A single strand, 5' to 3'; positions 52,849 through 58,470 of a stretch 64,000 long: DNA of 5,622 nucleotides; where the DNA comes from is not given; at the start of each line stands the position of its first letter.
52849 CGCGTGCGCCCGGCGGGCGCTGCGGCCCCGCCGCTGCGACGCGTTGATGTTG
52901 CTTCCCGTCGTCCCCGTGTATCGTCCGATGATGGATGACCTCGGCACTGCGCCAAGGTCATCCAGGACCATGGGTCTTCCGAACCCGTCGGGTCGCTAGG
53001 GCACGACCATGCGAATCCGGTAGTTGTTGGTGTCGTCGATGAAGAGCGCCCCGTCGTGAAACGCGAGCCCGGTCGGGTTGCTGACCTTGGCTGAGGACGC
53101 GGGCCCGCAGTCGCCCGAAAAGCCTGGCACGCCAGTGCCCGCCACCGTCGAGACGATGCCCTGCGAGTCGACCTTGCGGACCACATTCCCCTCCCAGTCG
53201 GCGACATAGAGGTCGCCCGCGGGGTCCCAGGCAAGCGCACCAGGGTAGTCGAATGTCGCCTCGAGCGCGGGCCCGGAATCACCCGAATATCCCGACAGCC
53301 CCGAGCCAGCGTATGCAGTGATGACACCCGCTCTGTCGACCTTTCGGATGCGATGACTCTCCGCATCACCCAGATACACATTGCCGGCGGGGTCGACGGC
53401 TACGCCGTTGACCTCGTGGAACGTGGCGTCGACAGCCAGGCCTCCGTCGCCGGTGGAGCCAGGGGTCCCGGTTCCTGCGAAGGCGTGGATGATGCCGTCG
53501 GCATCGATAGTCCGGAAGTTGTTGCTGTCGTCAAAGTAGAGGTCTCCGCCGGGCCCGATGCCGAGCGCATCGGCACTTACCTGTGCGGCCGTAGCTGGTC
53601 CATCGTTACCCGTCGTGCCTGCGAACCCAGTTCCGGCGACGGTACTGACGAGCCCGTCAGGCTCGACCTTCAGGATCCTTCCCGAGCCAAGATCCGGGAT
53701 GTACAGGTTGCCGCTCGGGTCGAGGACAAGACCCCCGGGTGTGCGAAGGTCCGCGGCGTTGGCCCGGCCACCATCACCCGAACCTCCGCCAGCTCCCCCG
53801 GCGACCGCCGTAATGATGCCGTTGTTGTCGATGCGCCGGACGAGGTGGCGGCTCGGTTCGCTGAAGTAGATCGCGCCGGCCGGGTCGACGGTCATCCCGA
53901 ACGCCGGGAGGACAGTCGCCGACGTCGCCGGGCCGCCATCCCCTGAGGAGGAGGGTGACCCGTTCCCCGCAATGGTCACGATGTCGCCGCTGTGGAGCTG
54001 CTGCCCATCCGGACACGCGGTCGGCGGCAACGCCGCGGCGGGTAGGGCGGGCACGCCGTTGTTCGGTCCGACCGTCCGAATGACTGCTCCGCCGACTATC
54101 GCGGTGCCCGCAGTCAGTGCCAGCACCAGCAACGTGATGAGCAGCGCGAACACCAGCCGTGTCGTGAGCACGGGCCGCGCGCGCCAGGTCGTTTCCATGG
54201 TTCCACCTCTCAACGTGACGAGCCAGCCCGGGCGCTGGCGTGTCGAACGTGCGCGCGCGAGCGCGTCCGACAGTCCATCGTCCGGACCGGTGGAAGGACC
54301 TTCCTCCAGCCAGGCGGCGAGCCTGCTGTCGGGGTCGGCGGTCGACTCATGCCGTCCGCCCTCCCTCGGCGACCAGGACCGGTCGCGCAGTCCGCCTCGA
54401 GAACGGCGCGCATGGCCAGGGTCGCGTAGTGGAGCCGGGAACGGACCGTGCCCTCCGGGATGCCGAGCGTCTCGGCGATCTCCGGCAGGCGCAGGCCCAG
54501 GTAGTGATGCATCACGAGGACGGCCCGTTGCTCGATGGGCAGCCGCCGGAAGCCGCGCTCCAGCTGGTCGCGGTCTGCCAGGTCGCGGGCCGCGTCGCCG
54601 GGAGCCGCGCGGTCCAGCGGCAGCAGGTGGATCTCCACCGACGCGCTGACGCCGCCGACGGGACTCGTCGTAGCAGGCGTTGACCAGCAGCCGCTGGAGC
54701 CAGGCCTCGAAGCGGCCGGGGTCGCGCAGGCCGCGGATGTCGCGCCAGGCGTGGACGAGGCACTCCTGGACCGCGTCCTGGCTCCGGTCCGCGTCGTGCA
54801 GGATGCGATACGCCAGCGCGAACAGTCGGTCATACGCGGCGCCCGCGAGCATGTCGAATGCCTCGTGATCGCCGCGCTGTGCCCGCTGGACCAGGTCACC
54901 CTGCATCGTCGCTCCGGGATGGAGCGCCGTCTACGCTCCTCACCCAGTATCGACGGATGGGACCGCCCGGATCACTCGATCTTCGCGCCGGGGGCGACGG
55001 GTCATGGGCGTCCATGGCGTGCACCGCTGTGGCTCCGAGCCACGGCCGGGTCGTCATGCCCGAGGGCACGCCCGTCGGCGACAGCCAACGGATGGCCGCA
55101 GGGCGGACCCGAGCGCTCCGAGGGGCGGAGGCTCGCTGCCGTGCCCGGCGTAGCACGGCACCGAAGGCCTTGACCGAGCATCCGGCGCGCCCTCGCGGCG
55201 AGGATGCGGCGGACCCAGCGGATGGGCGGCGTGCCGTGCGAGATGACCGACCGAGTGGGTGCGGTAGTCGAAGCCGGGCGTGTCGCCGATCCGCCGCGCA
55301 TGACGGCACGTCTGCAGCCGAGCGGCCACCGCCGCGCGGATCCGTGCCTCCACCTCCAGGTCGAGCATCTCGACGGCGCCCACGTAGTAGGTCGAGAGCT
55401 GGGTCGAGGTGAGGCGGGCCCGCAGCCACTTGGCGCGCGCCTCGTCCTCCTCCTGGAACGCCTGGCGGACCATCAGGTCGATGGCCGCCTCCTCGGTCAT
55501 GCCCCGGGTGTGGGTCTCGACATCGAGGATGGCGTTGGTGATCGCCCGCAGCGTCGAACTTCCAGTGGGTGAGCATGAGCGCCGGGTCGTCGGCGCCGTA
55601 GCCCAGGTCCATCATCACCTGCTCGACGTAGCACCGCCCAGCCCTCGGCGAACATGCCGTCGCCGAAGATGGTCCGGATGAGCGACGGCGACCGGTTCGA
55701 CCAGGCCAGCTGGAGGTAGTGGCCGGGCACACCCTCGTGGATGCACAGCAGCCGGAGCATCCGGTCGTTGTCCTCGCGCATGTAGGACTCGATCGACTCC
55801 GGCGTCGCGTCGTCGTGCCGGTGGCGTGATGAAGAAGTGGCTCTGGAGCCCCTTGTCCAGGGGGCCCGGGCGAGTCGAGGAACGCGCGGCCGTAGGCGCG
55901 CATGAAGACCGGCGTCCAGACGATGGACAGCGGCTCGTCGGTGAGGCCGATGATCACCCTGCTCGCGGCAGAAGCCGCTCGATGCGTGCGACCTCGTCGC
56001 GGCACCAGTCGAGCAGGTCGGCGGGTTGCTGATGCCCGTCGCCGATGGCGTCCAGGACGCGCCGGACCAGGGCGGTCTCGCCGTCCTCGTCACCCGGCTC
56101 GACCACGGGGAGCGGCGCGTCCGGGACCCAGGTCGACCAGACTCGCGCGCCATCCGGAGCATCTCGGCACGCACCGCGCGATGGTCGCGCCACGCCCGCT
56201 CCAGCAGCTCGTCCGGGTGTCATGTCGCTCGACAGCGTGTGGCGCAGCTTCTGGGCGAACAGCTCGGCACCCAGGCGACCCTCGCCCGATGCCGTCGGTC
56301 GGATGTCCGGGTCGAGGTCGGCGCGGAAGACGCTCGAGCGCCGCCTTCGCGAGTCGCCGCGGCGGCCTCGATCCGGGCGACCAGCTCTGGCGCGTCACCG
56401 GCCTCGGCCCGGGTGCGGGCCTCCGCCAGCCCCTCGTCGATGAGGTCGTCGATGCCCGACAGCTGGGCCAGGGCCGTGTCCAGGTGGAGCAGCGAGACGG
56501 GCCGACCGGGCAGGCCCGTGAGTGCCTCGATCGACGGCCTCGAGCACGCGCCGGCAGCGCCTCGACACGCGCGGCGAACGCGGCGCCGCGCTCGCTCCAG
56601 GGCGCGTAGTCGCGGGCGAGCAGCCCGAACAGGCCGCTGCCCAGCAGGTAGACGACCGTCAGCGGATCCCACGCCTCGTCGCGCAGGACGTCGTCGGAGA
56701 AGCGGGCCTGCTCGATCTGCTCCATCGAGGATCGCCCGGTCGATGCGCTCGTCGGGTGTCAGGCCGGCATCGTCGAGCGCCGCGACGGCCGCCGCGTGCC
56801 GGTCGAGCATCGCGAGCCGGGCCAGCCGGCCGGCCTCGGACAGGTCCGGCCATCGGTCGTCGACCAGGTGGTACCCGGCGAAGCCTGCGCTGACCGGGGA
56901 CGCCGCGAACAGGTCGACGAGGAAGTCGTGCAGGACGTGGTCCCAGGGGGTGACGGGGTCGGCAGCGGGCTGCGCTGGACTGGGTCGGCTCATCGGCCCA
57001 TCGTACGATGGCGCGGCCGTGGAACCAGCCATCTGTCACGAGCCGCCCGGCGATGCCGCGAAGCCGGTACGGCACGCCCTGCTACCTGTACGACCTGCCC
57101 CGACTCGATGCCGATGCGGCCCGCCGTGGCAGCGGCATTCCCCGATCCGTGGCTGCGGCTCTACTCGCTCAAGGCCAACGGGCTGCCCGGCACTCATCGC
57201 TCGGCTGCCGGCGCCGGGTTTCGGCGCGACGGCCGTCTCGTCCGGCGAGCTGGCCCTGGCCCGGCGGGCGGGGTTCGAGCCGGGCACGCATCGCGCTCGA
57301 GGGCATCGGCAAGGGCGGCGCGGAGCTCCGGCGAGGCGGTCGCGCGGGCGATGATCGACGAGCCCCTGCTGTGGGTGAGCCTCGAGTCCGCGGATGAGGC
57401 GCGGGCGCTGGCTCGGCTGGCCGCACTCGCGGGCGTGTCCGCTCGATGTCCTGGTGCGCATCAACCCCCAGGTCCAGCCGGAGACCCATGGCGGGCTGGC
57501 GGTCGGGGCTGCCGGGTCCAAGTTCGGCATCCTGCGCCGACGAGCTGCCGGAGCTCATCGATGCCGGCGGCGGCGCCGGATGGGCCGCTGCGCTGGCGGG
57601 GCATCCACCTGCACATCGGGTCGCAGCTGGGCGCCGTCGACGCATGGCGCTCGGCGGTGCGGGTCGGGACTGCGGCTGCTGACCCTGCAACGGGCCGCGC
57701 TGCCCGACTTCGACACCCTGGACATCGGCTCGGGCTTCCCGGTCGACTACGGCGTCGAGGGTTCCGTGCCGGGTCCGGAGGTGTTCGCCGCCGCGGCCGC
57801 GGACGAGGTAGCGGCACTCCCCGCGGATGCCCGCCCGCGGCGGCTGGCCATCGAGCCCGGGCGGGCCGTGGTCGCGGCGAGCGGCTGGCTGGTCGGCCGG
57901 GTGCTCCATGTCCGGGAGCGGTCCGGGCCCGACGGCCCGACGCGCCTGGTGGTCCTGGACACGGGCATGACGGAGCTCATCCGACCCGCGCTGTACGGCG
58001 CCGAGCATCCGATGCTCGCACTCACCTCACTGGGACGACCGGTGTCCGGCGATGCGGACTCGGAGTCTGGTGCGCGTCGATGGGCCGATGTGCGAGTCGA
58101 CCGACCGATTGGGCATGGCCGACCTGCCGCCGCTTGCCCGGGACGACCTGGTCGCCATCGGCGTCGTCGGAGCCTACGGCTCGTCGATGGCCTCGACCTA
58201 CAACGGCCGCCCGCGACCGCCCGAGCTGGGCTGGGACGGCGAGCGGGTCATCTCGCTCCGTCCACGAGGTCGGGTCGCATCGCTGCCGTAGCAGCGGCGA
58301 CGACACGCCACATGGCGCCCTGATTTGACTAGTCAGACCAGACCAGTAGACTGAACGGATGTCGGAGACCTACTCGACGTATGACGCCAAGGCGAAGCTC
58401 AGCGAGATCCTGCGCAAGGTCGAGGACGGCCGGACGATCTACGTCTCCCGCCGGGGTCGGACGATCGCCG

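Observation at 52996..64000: Three paralogous ECF-sigma / anti-sigma-like transmembrane / beta-propeller modules within 11 kb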

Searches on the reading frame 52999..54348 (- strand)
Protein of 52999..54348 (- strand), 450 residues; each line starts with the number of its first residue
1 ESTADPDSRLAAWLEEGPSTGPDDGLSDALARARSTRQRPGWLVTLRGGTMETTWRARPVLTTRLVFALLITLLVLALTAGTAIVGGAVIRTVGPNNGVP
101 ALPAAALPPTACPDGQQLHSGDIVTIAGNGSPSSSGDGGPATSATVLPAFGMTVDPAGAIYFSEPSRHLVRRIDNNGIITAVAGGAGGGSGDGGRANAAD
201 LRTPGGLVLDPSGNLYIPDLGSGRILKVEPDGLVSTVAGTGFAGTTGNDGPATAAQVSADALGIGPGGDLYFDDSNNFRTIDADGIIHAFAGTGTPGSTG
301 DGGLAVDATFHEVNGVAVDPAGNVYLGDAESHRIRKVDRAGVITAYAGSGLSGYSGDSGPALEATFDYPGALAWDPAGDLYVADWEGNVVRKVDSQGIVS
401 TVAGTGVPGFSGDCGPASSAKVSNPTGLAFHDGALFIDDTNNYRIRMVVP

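Call 7: search_protein_families(library=pfam, max_evalue=0.01, proteins=[window:52999-54348:-])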
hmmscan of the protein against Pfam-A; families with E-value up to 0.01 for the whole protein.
window:52999-54348:- (450 aa): 6 families
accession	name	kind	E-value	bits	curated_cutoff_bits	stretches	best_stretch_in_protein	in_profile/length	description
PF25021.1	TEN_NHL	-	5.2e-33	114.9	27.1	4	298-349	129-178/357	Teneurin NHL domain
PF01436.27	NHL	-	5.6e-15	55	20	1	311-336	2-27/28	NHL repeat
PF06739.17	SBBP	-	3e-06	27.5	20.5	0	313-326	15-28/38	Beta-propeller repeat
PF08450.18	SGL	-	9.6e-06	25.8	26.3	0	271-344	149-217/246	SMP-30/Gluconolactonase/LRE-like region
PF24684.1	Vgb_lyase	-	2.7e-05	23.6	50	0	153-183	61-91/290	Virginiamycin B lyase family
PF20067.5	SSL_N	-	4.7e-05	23.6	18.9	0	371-391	25-45/46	Strictosidine synthase-like, N-terminal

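Call 16: search_protein_families(library=ncbifam, max_evalue=0.01, proteins=[window:52999-54348:-])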
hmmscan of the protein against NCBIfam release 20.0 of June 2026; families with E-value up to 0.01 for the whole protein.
window:52999-54348:- (450 aa): 2 families
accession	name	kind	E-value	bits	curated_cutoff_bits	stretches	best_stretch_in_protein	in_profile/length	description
NF035926.1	scyF_NHL_VPEP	equivalog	1.5e-14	54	350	2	201-352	151-288/376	scytonemin biosynthesis PEP-CTERM protein ScyF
NF033206.1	ScyE_fam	subfamily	7.5e-06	25.7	80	1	198-404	4-176/333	ScyD/ScyE family protein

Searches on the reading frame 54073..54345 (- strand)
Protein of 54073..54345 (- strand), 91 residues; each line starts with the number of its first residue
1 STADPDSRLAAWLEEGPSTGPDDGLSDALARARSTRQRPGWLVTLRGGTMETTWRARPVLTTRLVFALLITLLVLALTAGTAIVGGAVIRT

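Call 10: find_homologous_proteins(query=A1, max_evalue=0.001)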
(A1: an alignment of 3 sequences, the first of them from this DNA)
Query A1 (3 sequences) (91 aa, profile of the alignment): 28 proteins with E <= 0.001 among 8000 candidates.
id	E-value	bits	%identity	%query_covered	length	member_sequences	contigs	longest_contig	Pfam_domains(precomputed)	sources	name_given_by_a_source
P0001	3.9e-37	144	43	46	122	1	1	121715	-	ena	-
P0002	2.5e-34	135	45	87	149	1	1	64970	-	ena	-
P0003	1.5e-33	133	45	97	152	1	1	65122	-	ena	-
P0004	9.9e-32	127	41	43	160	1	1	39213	PF26549.1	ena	-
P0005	4.4e-30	122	48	43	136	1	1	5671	-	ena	-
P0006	5.0e-29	118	43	88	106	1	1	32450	-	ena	-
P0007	3.9e-25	106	-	-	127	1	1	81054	-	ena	-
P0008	3.7e-23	99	40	98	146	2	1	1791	-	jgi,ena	-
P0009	1.2e-22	98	37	86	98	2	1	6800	-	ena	-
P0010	5.2e-22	96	41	38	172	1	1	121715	PF26549.1,PF07676.19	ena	-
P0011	8.6e-17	79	41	69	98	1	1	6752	-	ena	-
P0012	1.9e-16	78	45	60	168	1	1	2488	PF26549.1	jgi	jgi:hypothetical protein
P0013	3.4e-14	71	47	51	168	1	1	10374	-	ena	-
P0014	2.0e-13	68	30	44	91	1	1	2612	-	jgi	jgi:hypothetical protein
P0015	7.4e-12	63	36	55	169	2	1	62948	PF26549.1,PF07676.19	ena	-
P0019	4.5e-11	61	73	66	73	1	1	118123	-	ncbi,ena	-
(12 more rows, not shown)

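Call 12: find_encoding_contigs(protein=P0001, flank=10000, max_places=3)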
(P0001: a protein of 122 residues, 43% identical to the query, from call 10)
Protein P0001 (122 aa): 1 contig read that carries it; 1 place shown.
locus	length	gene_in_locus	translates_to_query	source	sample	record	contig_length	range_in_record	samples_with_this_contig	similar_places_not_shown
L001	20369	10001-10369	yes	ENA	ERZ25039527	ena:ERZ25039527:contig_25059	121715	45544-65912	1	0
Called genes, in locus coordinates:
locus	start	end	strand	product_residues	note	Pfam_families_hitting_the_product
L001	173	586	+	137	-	PF02518:HATPase_c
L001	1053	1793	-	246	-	PF05960:DUF885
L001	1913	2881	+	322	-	-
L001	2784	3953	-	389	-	-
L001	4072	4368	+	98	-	-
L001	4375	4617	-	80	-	-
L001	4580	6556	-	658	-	PF07676:PD40 (faint), PF26549:Tricorn_N (faint)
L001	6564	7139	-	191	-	-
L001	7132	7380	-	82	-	PF08281:Sigma70_r4_2, PF04545:Sigma70_r4 (weak)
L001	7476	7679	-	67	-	-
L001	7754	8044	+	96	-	-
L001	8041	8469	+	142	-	PF01850:PIN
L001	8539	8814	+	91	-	PF02604:PhdYeFM_antitox (weak)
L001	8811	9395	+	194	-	PF01850:PIN (weak)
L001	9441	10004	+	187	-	PF04542:Sigma70_r2, PF08281:Sigma70_r4_2, PF04545:Sigma70_r4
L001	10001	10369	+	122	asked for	-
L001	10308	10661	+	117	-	PF26549:Tricorn_N, PF07676:PD40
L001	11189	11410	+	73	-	-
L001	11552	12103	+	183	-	PF07638:Sigma70_ECF (faint), PF04542:Sigma70_r2, PF08281:Sigma70_r4_2, PF04545:Sigma70_r4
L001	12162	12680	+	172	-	PF26549:Tricorn_N, PF07676:PD40 (weak)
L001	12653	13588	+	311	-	PF26549:Tricorn_N (faint), PF26550:Tricorn_2nd (faint), PF07676:PD40 (weak)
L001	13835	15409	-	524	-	-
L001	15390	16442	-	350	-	-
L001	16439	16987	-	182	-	PF07638:Sigma70_ECF (faint), PF04542:Sigma70_r2, PF08281:Sigma70_r4_2, PF04545:Sigma70_r4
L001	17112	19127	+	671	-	PF02574:S-methyl_trans, PF02219:MTHFR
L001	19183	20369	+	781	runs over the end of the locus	-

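Call 13: find_encoding_contigs(protein=P0019, flank=10000, max_places=3)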
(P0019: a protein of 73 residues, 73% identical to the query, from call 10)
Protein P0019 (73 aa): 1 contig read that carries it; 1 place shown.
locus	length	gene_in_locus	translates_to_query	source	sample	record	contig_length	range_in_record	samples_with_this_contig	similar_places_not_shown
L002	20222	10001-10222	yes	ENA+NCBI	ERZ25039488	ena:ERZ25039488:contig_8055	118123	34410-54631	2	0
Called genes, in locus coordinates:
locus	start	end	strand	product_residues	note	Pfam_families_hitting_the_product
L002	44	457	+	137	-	PF00107:ADH_zinc_N, PF13602:ADH_zinc_N_2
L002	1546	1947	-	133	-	PF02782:FGGY_C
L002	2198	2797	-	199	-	-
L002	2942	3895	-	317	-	PF00294:PfkB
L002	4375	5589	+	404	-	PF00248:Aldo_ket_red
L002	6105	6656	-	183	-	PF07638:Sigma70_ECF (faint), PF04542:Sigma70_r2, PF08281:Sigma70_r4_2, PF04545:Sigma70_r4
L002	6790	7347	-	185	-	PF18914:DUF5666 (faint)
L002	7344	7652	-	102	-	-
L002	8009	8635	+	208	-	-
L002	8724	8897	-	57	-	PF04964:Flp_Fap (weak)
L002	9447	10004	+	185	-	PF07638:Sigma70_ECF, PF04542:Sigma70_r2, PF08281:Sigma70_r4_2, PF04545:Sigma70_r4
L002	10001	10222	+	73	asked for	-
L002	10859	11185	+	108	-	PF25021:TEN_NHL (weak), PF01436:NHL (faint)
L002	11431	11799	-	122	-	-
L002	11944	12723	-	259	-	-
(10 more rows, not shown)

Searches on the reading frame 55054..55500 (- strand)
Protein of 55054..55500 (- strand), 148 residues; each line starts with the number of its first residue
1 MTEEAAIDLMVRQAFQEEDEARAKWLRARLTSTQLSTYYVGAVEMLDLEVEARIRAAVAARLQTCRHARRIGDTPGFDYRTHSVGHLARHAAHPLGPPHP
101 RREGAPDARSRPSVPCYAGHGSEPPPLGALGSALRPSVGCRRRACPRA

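Call 64: search_protein_families(library=pfam, max_evalue=0.001, proteins=[window:55054-55500:-])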
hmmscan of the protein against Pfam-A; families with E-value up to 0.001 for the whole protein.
window:55054-55500:- (148 aa): 1 family
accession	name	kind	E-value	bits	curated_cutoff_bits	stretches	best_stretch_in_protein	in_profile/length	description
PF05960.17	DUF885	-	3.1e-08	34.1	32.4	1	1-54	449-502/532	Bacterial protein of unknown function (DUF885)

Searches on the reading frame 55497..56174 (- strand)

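Call 64: search_protein_families(library=pfam, max_evalue=0.001, proteins=[window:55497-56174:-])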
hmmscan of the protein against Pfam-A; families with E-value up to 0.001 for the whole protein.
window:55497-56174:- (225 aa): 1 family
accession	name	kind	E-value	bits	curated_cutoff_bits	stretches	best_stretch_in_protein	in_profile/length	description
PF05960.17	DUF885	-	4.4e-12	46.8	32.4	1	125-181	351-405/532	Bacterial protein of unknown function (DUF885)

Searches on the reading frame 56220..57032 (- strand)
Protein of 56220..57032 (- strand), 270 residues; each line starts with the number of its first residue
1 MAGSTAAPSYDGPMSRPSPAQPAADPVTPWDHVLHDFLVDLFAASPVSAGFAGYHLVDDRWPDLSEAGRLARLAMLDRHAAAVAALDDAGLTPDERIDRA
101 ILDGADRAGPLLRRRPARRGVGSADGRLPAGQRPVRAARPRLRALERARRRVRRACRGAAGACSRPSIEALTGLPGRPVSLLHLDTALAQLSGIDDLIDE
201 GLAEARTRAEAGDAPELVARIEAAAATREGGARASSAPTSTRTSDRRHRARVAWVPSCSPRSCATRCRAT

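Call 64: search_protein_families(library=pfam, max_evalue=0.001, proteins=[window:56220-57032:-])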
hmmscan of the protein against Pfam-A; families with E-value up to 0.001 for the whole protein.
window:56220-57032:- (270 aa): 1 family
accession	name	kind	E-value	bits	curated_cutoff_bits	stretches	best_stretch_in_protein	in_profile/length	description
PF05960.17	DUF885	-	2.2e-07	31.3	32.4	1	46-226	1-143/532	Bacterial protein of unknown function (DUF885)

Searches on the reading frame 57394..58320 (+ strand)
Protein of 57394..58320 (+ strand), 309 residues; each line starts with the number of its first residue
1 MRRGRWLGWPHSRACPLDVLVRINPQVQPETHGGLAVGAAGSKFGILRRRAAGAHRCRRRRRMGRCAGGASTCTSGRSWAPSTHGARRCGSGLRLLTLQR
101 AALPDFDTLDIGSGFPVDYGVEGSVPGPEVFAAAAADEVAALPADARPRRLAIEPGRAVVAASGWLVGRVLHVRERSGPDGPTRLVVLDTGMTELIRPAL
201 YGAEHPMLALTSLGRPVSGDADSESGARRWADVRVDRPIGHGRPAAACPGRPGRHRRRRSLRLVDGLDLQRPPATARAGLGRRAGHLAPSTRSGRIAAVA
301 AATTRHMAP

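Call 64: search_protein_families(library=pfam, max_evalue=0.001, proteins=[window:57394-58320:+])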
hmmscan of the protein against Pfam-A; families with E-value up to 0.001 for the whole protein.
window:57394-58320:+ (309 aa): 2 families
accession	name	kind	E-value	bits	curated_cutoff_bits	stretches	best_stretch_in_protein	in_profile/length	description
PF00278.28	Orn_DAP_Arg_deC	-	2.7e-06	28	23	1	162-210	6-50/95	Pyridoxal-dependent decarboxylase, C-terminal sheet domain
PF02784.22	Orn_Arg_deC_N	-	3.1e-05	23.9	23.4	1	18-161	106-247/247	Pyridoxal-dependent decarboxylase, pyridoxal binding domain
